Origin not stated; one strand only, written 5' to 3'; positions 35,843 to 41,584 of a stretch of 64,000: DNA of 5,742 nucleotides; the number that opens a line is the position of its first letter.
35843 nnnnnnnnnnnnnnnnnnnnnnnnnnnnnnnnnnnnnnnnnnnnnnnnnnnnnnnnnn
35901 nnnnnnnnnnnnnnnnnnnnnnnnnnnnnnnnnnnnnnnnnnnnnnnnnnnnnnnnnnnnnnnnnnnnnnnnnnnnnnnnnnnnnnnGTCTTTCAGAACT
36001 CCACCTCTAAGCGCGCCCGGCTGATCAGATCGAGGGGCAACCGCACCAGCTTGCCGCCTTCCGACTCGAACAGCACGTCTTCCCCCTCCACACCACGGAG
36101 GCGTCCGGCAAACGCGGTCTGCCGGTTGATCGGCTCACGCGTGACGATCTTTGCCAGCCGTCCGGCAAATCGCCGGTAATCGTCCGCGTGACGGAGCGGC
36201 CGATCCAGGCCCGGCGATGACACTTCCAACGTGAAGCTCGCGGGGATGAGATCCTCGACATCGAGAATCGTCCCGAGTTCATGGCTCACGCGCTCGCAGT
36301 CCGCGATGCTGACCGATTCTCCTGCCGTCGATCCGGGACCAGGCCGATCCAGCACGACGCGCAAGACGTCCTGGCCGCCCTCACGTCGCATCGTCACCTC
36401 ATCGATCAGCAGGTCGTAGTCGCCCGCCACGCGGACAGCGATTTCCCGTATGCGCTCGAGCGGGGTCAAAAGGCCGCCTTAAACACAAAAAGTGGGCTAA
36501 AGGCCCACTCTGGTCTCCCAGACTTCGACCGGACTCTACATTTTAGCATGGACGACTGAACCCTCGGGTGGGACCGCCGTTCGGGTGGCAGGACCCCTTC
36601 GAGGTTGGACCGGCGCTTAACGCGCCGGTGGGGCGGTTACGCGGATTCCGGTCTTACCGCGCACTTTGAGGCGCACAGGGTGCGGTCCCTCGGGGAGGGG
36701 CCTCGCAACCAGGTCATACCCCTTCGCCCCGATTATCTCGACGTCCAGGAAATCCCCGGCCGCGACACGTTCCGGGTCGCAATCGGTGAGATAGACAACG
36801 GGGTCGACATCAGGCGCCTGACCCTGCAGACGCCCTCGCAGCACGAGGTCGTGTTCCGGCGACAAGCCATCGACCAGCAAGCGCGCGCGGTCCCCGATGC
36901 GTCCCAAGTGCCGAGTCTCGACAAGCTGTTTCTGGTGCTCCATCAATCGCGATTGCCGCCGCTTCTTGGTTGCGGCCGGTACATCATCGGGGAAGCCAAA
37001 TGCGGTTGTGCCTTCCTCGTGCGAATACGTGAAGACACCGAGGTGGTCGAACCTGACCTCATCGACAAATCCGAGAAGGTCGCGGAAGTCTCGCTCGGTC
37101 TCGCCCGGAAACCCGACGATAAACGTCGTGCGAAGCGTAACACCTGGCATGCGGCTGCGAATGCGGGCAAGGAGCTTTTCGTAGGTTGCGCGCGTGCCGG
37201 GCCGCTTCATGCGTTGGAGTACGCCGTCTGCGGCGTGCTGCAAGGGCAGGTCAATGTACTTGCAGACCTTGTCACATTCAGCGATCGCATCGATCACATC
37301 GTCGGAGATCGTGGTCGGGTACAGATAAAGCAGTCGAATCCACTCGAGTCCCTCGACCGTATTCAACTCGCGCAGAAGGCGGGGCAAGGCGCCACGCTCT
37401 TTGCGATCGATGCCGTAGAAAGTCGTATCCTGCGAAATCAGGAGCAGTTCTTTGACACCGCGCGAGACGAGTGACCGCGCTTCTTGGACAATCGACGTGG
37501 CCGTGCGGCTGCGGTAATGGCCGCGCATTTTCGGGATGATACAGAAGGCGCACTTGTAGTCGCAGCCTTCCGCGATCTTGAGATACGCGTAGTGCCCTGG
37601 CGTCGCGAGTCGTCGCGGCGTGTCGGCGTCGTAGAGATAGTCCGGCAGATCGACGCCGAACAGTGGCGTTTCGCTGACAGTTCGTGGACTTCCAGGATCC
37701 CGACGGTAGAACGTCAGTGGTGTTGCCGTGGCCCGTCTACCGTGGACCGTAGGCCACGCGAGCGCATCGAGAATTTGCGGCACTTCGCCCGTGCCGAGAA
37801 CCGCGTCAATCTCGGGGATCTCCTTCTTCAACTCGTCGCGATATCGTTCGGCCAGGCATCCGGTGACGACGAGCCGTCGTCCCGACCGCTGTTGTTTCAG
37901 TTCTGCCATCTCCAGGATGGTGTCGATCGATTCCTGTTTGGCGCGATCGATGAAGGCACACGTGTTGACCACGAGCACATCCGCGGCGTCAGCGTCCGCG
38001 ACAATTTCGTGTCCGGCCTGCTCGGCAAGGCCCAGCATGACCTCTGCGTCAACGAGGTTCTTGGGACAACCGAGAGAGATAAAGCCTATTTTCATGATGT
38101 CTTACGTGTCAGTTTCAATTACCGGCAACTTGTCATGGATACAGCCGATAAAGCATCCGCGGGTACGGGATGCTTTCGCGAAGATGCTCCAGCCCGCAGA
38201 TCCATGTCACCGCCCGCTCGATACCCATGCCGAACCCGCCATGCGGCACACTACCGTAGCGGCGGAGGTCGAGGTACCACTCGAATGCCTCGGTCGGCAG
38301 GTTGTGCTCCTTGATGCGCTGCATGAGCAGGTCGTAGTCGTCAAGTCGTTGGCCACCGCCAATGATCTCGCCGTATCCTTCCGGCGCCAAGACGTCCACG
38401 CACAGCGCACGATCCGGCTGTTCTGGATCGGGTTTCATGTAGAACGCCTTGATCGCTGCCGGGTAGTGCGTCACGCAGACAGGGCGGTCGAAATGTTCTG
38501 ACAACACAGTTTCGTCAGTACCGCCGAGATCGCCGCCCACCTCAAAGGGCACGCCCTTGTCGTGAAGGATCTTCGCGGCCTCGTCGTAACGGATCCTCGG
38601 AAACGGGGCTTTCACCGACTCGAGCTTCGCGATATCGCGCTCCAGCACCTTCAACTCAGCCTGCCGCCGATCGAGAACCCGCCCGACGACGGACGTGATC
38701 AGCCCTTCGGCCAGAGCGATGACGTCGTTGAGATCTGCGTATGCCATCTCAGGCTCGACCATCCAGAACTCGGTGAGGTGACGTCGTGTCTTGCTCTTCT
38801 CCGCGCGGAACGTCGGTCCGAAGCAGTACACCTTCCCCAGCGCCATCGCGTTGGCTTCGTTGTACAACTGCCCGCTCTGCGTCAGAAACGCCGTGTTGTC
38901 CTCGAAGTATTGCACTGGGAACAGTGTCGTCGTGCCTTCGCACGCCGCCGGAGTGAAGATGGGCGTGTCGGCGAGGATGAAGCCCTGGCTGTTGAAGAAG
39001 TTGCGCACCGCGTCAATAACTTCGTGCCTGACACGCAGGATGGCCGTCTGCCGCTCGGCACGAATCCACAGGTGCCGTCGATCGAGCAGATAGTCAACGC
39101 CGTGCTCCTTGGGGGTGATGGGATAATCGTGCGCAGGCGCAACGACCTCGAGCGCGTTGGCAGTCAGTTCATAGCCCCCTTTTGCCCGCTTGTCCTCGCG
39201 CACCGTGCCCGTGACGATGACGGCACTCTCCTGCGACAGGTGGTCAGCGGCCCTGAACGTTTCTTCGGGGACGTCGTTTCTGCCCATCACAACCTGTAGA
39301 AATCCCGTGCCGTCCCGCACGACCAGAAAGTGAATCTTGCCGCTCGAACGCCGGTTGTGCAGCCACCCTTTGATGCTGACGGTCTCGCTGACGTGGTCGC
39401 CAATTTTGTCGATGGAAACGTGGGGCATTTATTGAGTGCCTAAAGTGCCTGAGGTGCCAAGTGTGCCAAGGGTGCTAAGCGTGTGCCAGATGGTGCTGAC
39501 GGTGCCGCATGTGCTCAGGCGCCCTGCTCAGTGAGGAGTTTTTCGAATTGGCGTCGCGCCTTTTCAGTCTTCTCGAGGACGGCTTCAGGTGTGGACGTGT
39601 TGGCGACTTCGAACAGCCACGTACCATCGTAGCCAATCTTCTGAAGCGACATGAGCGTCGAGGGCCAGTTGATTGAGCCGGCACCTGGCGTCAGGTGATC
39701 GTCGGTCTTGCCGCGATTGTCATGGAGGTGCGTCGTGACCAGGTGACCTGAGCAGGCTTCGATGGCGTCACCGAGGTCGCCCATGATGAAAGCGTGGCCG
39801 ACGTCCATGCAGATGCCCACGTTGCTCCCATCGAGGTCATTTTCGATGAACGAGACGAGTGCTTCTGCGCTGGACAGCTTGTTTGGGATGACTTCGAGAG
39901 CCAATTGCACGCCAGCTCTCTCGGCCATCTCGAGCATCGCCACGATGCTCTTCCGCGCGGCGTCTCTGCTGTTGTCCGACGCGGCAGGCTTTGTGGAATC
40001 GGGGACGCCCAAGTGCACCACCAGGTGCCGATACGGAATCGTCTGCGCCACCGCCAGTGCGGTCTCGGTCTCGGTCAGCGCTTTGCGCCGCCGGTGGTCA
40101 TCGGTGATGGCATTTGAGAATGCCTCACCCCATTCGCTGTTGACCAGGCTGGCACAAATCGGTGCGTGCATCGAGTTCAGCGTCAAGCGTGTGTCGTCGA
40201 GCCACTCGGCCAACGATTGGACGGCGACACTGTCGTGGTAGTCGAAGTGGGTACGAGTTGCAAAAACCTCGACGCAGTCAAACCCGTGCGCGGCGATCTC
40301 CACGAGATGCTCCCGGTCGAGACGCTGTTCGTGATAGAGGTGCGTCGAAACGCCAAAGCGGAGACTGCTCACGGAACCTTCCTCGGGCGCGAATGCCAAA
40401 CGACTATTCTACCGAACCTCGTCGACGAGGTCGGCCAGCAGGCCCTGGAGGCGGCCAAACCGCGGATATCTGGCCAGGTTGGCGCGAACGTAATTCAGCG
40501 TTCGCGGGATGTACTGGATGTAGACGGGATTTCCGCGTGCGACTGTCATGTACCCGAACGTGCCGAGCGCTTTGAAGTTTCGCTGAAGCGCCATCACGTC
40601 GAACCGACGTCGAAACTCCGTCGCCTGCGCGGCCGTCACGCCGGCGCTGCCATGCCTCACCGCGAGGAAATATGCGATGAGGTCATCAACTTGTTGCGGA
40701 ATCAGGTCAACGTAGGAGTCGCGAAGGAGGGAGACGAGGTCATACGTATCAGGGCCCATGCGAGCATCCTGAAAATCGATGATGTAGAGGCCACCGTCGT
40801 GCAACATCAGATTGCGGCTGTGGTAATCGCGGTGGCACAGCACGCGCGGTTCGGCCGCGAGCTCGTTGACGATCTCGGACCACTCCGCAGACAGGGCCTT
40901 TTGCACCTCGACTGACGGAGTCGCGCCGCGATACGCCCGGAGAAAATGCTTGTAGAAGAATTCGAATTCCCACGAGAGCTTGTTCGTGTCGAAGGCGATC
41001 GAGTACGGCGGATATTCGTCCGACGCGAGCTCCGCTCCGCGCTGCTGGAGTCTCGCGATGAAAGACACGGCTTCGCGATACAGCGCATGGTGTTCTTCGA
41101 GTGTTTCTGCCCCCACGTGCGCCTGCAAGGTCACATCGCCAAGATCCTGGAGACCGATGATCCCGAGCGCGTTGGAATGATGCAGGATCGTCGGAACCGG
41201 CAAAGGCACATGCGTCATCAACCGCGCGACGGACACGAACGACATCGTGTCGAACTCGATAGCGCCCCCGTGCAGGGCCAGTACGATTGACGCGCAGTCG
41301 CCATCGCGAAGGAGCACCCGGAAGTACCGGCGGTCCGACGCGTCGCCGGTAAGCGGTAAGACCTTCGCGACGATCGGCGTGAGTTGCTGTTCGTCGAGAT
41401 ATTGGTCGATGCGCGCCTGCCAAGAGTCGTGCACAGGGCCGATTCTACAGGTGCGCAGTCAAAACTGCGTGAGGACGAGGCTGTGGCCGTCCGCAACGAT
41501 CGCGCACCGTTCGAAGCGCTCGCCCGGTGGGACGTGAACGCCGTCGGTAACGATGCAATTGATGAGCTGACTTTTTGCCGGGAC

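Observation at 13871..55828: Most spacers are built from short-period degenerate tandem repeats (mostly 8-9 nt), often with an inverted arm: a REP-like element superfamily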

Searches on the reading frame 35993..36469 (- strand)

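Call 13: search_protein_families(library=ncbifam, proteins=[window:35993-36469:-])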
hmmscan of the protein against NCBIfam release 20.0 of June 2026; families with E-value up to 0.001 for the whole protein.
window:35993-36469:- (158 aa): 27 families (the best 25 are shown)
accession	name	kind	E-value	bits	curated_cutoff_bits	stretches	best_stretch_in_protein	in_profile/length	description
NF011241.0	PRK14647.1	equivalog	7.3e-37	126.5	210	1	4-158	7-159/159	ribosome maturation factor RimP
NF011231.0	PRK14638.1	equivalog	2.7e-35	121.4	188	1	4-158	7-150/150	ribosome maturation factor RimP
NF000932.0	PRK00092.2-5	equivalog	3e-29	102.1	185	1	32-154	46-164/200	ribosome maturation factor RimP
NF000929.0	PRK00092.2-1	equivalog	1.3e-28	100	147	1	32-157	25-145/153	ribosome maturation factor RimP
NF000927.0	PRK00092.1-1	equivalog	1.4e-28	100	162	1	25-158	26-151/151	ribosome maturation factor RimP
NF011229.0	PRK14636.1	equivalog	1.4e-23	83.6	230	1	25-154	25-149/176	ribosome maturation protein RimP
NF000928.0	PRK00092.1-2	equivalog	1.8e-22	80.1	163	1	5-158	7-158/158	ribosome maturation factor RimP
NF000930.0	PRK00092.2-2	equivalog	2.4e-22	79.6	150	1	5-158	7-153/179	ribosome maturation factor RimP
NF000935.0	PRK00092.3-3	equivalog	5.6e-21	74.9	187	1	5-155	7-150/153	ribosome maturation factor RimP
NF011239.0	PRK14645.1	equivalog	1.1e-20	74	149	1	18-146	24-139/154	ribosome maturation factor RimP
NF000934.0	PRK00092.3-1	equivalog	2.6e-20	73.3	175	1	5-157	8-152/153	ribosome maturation factor RimP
NF000931.0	PRK00092.2-3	equivalog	4.3e-20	72.1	293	1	33-154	34-155/196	ribosome maturation factor RimP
NF000933.0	PRK00092.2-6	equivalog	1.1e-19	71.3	375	1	52-154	67-174/260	ribosome maturation factor RimP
NF000937.0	PRK00092.4-3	equivalog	2.6e-19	69.8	287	1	47-154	42-148/161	ribosome maturation factor RimP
NF011233.0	PRK14640.1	equivalog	2.8e-19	69.6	268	1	25-137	26-131/152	hypothetical protein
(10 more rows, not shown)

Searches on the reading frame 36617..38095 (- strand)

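Call 13: search_protein_families(library=ncbifam, proteins=[window:36617-38095:-])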
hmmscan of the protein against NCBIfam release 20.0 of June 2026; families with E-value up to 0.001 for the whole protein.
window:36617-38095:- (492 aa): 19 families
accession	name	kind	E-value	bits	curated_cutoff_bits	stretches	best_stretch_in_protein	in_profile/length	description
TIGR01125.1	TIGR01125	equivalog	1.1e-154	515.7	356.95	1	2-463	1-431/432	30S ribosomal protein S12 methylthiotransferase RimO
TIGR00089.1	TIGR00089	subfamily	6.2e-121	404.2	251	1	2-464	1-429/429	MiaB/RimO family radical SAM methylthiotransferase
TIGR01574.1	miaB-methiolase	equivalog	4.2e-84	283.1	355.3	1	7-462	6-432/437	tRNA (N6-isopentenyl adenosine(37)-C2)-methylthiotransferase MiaB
TIGR01579.1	MiaB-like-C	equivalog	1.2e-75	255.3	357.05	1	6-409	2-380/416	tRNA (N(6)-L-threonylcarbamoyladenosine(37)-C(2))-methylthiotransferase MtaB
NF010916.0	PRK14336.1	equivalog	2.4e-71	240.7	606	2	150-412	106-369/418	tRNA (N6-isopentenyl adenosine(37)-C2)-methylthiotransferase MiaB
TIGR01578.1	MiaB-like-B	hypoth_equivalog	1.2e-66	225.2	314.7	1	7-465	6-419/421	tRNA (N(6)-L-threonylcarbamoyladenosine(37)-C(2))-methylthiotransferase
TIGR04014.1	B12_SAM_MJ_0865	equivalog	8.6e-22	77.5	360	1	67-352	63-341/434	methyl-coenzyme M reductase glutamine C-methyltransferase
TIGR04479.1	bcpD_PhpK_rSAM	subfamily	1.3e-17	63.4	600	1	166-350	238-412/504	PhpK family radical SAM P-methyltransferase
TIGR04013.1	B12_SAM_MJ_1487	hypoth_equivalog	2.9e-16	59.3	251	1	168-347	150-333/382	TIGR04013 family B12-binding domain/radical SAM domain-containing protein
NF038361.1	rSAM_Sden_1168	equivalog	1.2e-11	43.9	575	1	174-358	287-462/560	Sden_1168 family B12-binding radical SAM P-methyltransferase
TIGR04428.1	B12_rSAM_trp_MT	equivalog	7.9e-10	37.7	500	1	175-340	222-391/558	tryptophan 2-C-methyltransferase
TIGR03471.1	HpnJ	equivalog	9.5e-08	31.3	577.6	1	171-364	199-382/472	hopanoid biosynthesis associated radical SAM protein HpnJ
TIGR04295.1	B12_rSAM_oligo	hypoth_equivalog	1e-07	31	400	1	14-221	44-252/422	TIGR04295 family B12-binding domain-containing radical SAM protein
TIGR03904.1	SAM_YgiQ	equivalog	1.5e-05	23.7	462.35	0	173-211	298-337/558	YgiQ family radical SAM protein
TIGR04072.2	rSAM_ladder_B12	equivalog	6.4e-05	21.8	360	1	165-339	176-341/443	lipid biosynthesis B12-binding/radical SAM protein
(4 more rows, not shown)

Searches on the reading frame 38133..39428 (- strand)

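Call 13: search_protein_families(library=ncbifam, proteins=[window:38133-39428:-])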
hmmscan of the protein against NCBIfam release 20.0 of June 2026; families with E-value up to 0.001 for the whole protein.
window:38133-39428:- (431 aa): 17 families
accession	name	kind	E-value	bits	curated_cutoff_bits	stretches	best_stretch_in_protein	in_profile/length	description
NF003037.0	PRK03932.1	equivalog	5.4e-168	559.6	414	1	6-430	6-450/451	asparagine--tRNA ligase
TIGR00457.1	asnS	equivalog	3.5e-144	481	342.6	1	10-429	12-453/455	asparagine--tRNA ligase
NF003483.0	PRK05159.1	equivalog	3.4e-110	368.9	353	1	7-431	9-438/438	aspartate--tRNA(Asn) ligase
TIGR00458.1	aspS_nondisc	equivalog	1.3e-95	320.9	368.4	1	13-431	11-428/428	aspartate--tRNA(Asn) ligase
NF005052.0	PRK06462.1-1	equivalog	1e-62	212.3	368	1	115-425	33-346/353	asparagine synthetase A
NF001750.0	PRK00476.1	equivalog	5.2e-45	153.8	443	2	11-284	15-282/590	aspartate--tRNA ligase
TIGR00459.1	aspS_bact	equivalog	4.9e-44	150.7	373.85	2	11-285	13-278/586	aspartate--tRNA ligase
NF005054.0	PRK06462.1-4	equivalog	3.6e-42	144.5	309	1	122-425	16-311/318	asparagine synthetase A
TIGR00499.1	lysS_bact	equivalog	7.3e-32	110.6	427.6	2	13-285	52-321/496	lysine--tRNA ligase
NF001756.1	PRK00484.1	subfamily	1.1e-30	106.8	468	1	12-425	49-485/488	lysine--tRNA ligase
NF009460.0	PRK12820.1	equivalog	1.3e-22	79.8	1379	2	112-246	154-289/723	bifunctional aspartyl-tRNA synthetase/aspartyl/glutamyl-tRNA amidotransferase subunit C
NF002821.0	PRK02983.1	equivalog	3.5e-20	71.7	742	1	11-253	656-901/1102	bifunctional lysylphosphatidylglycerol synthetase/lysine--tRNA ligase LysX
NF005053.0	PRK06462.1-3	equivalog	2e-19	70.2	322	1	181-417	20-259/274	asparagine synthetase A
NF009101.0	PRK12445.1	subfamily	6.4e-18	64.6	1026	1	16-425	67-501/505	lysine--tRNA ligase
NF005055.0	PRK06462.1-5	equivalog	8.6e-14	51.4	389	1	199-424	108-333/341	asparagine synthetase A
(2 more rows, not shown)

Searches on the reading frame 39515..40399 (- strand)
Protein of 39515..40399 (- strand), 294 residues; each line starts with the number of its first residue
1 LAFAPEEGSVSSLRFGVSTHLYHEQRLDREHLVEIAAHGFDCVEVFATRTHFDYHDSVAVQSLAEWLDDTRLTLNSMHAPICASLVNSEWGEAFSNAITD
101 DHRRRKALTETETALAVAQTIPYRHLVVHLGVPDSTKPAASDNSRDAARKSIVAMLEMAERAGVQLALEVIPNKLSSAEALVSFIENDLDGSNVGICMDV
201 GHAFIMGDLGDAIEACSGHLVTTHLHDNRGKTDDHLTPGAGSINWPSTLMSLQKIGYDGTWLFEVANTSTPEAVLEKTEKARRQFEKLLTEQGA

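Call 13: search_protein_families(library=ncbifam, proteins=[window:39515-40399:-])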
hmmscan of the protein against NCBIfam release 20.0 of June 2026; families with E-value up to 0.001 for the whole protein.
window:39515-40399:- (294 aa): 11 families
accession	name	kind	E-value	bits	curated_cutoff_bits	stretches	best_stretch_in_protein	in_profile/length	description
NF009688.0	PRK13209.1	subfamily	7.8e-15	54.6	317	1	60-290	59-278/286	L-ribulose-5-phosphate 3-epimerase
NF041277.1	coba_remo_CbiR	equivalog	1.1e-13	51.3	105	1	41-269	26-238/249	cobamide remodeling phosphodiesterase CbiR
TIGR00542.1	hxl6Piso_put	equivalog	1.8e-10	40.6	272.15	1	93-288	78-271/279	L-ribulose-5-phosphate 3-epimerase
TIGR03234.1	OH-pyruv-isom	equivalog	2.4e-10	40.2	353.45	1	30-266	18-241/254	hydroxypyruvate isomerase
NF051856.1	PsicseEpim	equivalog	2.9e-10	40.4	300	1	33-262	23-242/287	D-psicose 3-epimerase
NF007360.0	PRK09856.1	equivalog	2.7e-09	37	305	1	24-291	10-273/276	fructoselysine 3-epimerase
NF041099.2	keto_glucon_epim_IolO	equivalog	1.5e-08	34.3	300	1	92-267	76-248/269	5-keto-L-gluconate epimerase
NF043033.1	OxoTetrIsom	equivalog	3.5e-08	33.5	325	1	32-260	21-232/251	2-oxo-tetronate isomerase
NF009689.0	PRK13210.1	subfamily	7.4e-08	31.9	200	1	99-292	85-282/286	L-ribulose-5-phosphate 3-epimerase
NF007441.0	PRK09989.1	equivalog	9.3e-05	22.3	412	1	32-262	21-238/258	HPr family phosphocarrier protein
TIGR04379.1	myo_inos_iolE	equivalog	0.00031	20.4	290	0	237-269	238-270/290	myo-inosose-2 dehydratase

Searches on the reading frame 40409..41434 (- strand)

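Call 13: search_protein_families(library=ncbifam, proteins=[window:40409-41434:-])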
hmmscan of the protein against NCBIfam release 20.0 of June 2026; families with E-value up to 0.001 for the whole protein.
window:40409-41434:- (341 aa): 7 families
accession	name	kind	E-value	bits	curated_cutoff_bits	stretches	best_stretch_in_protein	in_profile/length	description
NF045759.1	NamurgluKinAmgK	equivalog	1e-46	159.6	550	1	29-337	26-323/324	N-acetylmuramate/N-acetylglucosamine kinase AmgK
NF045698.1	MurGlcNAcKinAmgK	equivalog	1e-28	100.7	500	1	65-325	83-342/360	N-acetylmuramate/N-acetylglucosamine kinase AmgK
TIGR02906.1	spore_CotS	subfamily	6e-07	28.7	172.7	1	182-240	174-231/314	CotS family spore coat protein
NF008738.0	PRK11768.1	equivalog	9.2e-06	25.2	194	1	179-243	180-242/327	serine/threonine protein kinase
TIGR02721.1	ycfN_thiK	equivalog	4.2e-05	22.8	299.45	1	196-271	145-217/256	thiamine kinase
TIGR01767.2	MTRK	equivalog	0.00012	21.3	275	0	176-248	205-277/401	S-methyl-5-thioribose kinase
NF033692.1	APH_2pp_I_a_f_h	exception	0.0006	19.4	475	1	70-253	60-237/290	APH(2'')-Ia/If/Ih family aminoglycoside O-phosphotransferase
